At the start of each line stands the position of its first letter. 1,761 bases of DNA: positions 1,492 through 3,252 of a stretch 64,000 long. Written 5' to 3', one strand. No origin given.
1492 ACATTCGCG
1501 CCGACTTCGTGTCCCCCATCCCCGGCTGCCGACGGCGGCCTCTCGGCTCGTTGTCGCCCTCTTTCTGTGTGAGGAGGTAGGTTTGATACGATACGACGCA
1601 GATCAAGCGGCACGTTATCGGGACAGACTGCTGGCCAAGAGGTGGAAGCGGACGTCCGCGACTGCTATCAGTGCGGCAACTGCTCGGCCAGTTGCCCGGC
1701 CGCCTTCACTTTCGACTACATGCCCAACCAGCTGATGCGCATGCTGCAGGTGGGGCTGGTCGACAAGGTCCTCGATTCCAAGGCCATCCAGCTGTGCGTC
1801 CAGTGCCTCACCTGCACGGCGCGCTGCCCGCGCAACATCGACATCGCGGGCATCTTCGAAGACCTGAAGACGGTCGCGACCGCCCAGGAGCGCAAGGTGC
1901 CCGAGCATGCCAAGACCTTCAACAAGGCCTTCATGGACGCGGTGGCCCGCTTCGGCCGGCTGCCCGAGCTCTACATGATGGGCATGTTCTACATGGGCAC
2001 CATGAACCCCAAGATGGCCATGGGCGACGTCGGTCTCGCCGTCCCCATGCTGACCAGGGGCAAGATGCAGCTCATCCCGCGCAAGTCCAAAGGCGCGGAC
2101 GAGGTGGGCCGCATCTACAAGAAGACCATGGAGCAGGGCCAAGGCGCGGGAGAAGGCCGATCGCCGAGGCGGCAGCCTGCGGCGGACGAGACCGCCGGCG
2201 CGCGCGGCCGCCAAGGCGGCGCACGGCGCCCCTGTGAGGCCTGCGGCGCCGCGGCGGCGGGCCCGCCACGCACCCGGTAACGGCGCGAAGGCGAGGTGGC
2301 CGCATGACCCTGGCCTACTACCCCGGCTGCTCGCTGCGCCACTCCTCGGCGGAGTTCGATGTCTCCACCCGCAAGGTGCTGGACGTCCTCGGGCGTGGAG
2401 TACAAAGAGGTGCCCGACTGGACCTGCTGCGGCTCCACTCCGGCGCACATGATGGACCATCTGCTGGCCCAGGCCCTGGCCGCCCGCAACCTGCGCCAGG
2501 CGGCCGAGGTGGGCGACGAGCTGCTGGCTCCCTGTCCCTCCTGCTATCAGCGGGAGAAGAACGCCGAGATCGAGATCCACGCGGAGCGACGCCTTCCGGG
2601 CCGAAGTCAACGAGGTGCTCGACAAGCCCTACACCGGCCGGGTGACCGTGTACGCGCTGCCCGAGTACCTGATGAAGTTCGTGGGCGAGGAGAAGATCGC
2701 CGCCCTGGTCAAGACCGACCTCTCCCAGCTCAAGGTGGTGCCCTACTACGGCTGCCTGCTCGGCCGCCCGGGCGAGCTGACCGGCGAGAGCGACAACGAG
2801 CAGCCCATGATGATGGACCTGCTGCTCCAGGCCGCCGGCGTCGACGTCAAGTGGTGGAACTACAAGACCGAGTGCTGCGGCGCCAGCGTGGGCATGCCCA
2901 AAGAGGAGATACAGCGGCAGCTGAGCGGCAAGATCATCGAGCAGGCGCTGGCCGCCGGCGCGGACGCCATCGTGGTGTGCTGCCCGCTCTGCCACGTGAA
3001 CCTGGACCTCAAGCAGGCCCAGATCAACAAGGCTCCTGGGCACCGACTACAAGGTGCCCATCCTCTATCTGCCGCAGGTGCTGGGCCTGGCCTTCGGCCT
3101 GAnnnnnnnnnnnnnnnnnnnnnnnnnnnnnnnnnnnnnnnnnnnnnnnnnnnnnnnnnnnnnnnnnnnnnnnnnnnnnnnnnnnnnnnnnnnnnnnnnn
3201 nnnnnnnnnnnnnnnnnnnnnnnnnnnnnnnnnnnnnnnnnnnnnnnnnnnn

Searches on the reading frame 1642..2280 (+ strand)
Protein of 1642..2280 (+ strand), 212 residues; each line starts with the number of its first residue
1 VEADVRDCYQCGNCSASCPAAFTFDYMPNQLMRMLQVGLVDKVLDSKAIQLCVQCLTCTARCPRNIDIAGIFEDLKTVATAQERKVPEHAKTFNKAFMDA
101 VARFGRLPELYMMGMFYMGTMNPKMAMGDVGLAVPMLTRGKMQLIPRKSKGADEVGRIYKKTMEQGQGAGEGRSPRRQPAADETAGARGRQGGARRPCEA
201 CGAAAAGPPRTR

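Call 17: search_protein_families(library=pfam, proteins=[window:1642-2280:+], max_evalue=0.001)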
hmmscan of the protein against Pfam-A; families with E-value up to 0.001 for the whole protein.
window:1642-2280:+ (212 aa): 5 families
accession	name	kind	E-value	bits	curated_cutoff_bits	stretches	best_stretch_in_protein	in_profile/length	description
PF13183.11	Fer4_8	-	1.2e-10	42.1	27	1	5-66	2-68/68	4Fe-4S dicluster domain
PF13534.11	Fer4_17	-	2.2e-10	41.3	22.2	1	8-67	2-61/61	4Fe-4S dicluster domain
PF13187.11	Fer4_9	-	2.7e-08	34.1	27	1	7-65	1-50/52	4Fe-4S dicluster domain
PF13237.11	Fer4_10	-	1.6e-06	28.4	25.5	0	3-20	4-21/53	4Fe-4S dicluster domain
PF12838.12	Fer4_7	-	0.00026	21.8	27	1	8-66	2-52/52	4Fe-4S dicluster domain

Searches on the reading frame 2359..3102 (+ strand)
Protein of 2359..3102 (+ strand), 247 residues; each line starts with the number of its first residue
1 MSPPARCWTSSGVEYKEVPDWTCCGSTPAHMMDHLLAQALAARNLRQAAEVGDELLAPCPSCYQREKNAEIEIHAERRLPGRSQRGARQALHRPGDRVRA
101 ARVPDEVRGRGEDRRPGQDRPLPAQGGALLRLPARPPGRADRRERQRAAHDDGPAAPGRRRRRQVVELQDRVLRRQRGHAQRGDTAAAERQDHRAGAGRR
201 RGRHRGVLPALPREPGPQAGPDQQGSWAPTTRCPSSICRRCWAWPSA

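Call 17: search_protein_families(library=pfam, proteins=[window:2359-3102:+], max_evalue=0.001)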
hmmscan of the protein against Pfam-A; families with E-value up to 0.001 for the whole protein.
window:2359-3102:+ (247 aa): 1 family
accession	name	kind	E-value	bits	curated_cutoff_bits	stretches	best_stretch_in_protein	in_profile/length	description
PF02754.22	CCG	-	2.6e-07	31.1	20.6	1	11-63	28-81/85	Cysteine-rich domain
